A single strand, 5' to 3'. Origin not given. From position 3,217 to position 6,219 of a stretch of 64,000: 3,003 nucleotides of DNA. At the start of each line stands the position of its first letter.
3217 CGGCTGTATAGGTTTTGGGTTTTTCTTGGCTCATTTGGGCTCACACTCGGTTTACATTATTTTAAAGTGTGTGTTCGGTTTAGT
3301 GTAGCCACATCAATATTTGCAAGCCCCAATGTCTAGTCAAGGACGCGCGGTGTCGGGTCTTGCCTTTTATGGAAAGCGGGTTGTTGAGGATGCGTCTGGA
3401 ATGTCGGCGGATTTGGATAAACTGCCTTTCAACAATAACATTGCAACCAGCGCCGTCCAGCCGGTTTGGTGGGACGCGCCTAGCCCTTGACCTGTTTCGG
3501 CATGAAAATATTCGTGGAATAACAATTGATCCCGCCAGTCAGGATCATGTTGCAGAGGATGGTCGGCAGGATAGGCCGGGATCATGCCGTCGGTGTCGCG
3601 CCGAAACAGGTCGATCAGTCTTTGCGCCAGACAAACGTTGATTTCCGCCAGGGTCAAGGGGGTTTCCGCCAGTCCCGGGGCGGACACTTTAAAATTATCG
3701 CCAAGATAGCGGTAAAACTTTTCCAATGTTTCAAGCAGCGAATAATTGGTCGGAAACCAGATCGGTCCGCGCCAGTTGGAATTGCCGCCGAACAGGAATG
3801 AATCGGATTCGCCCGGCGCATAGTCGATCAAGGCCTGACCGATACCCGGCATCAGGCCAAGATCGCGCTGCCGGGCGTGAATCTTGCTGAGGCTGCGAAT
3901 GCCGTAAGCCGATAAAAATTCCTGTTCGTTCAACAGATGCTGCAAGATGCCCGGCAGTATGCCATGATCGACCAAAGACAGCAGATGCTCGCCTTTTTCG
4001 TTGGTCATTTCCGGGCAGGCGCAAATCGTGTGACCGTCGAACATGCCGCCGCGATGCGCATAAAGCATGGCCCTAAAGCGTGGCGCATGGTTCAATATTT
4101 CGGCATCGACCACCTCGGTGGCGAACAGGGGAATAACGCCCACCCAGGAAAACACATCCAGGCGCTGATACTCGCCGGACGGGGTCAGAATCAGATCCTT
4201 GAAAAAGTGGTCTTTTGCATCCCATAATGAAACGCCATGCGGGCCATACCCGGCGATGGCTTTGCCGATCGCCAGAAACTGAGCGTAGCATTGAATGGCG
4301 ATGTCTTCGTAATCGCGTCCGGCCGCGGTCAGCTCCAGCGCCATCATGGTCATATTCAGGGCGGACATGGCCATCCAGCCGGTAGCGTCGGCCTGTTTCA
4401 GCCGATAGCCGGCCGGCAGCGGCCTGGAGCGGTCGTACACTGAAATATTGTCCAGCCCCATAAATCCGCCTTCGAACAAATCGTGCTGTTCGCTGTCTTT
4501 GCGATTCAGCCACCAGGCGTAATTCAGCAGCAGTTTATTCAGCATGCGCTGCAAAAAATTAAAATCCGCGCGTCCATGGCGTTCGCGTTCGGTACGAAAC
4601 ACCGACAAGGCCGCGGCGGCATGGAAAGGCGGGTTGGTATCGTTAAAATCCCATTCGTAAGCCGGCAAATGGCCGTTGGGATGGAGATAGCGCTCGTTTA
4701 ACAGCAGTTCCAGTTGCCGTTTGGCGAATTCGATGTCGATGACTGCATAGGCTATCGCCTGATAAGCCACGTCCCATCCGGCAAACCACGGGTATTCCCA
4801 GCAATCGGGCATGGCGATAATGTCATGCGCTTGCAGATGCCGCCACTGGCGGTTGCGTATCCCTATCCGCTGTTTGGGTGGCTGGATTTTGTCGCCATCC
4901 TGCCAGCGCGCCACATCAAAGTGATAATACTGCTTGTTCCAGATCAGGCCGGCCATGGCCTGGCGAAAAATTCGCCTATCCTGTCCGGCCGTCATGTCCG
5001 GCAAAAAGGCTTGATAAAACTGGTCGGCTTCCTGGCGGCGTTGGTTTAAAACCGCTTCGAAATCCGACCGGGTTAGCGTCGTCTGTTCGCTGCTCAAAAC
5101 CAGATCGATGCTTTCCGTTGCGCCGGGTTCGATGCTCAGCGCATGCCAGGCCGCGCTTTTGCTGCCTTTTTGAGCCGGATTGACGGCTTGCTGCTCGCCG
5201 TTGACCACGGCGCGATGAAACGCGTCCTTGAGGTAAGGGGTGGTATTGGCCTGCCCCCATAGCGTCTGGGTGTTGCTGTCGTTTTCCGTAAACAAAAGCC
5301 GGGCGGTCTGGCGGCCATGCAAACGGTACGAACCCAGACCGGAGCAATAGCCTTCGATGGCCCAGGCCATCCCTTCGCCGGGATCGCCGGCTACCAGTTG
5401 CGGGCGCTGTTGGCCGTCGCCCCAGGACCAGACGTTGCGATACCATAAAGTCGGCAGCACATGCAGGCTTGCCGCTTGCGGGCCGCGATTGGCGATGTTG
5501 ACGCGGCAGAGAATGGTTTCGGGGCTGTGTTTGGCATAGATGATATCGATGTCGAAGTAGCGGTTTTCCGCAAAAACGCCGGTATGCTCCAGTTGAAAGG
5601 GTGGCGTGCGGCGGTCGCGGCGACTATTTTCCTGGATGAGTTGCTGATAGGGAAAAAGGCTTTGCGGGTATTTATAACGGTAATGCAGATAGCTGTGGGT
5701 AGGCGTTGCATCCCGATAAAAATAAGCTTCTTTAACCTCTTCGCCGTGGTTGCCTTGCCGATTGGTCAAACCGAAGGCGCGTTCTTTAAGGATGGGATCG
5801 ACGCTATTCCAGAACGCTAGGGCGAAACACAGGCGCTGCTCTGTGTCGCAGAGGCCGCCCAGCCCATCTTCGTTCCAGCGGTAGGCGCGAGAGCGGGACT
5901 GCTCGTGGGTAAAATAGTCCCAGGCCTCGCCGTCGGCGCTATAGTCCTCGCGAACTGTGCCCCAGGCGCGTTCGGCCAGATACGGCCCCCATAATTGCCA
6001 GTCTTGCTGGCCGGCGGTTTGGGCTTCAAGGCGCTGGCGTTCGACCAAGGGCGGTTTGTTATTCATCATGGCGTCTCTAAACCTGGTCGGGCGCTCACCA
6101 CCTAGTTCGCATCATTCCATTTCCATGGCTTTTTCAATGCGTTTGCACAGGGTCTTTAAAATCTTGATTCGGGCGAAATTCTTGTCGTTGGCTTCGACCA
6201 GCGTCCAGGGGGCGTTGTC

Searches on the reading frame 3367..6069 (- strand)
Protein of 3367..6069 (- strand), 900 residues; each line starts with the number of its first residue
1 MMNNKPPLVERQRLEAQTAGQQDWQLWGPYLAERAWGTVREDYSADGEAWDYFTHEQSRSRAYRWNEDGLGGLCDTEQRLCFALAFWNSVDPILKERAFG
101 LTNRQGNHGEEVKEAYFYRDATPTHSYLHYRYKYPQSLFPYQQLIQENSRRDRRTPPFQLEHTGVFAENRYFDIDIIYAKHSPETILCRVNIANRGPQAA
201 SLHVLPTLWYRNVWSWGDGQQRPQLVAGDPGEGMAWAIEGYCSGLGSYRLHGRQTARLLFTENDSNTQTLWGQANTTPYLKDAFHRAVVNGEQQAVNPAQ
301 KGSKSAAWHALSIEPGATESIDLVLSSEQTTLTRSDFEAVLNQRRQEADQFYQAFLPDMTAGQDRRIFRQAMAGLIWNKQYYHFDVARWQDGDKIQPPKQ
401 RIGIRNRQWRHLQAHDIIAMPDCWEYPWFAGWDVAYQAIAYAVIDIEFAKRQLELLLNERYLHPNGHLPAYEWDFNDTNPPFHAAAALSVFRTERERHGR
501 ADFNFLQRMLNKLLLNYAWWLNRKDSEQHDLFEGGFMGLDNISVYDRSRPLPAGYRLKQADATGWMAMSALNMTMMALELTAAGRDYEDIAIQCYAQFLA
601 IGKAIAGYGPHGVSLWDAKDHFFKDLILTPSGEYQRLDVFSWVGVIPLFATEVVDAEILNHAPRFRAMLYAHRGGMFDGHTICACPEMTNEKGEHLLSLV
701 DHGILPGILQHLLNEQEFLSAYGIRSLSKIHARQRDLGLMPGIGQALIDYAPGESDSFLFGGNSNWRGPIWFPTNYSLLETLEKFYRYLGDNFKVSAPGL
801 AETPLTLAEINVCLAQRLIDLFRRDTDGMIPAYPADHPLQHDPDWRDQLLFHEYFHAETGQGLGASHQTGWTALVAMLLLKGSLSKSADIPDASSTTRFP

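Call 67: search_protein_families(library=pfam, proteins=[window:3367-6069:-], max_evalue=0.001)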
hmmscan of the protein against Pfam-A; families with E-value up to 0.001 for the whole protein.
window:3367-6069:- (900 aa): 2 families
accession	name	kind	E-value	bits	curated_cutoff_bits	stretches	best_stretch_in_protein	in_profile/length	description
PF22422.2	MGH1-like_GH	-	5.8e-18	66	27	2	426-653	1-252/356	Mannosylglycerate hydrolase MGH1-like glycoside hydrolase domain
PF03200.22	Glyco_hydro_63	-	2e-07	30.7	22.4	0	764-792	405-433/492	Glycosyl hydrolase family 63 C-terminal domain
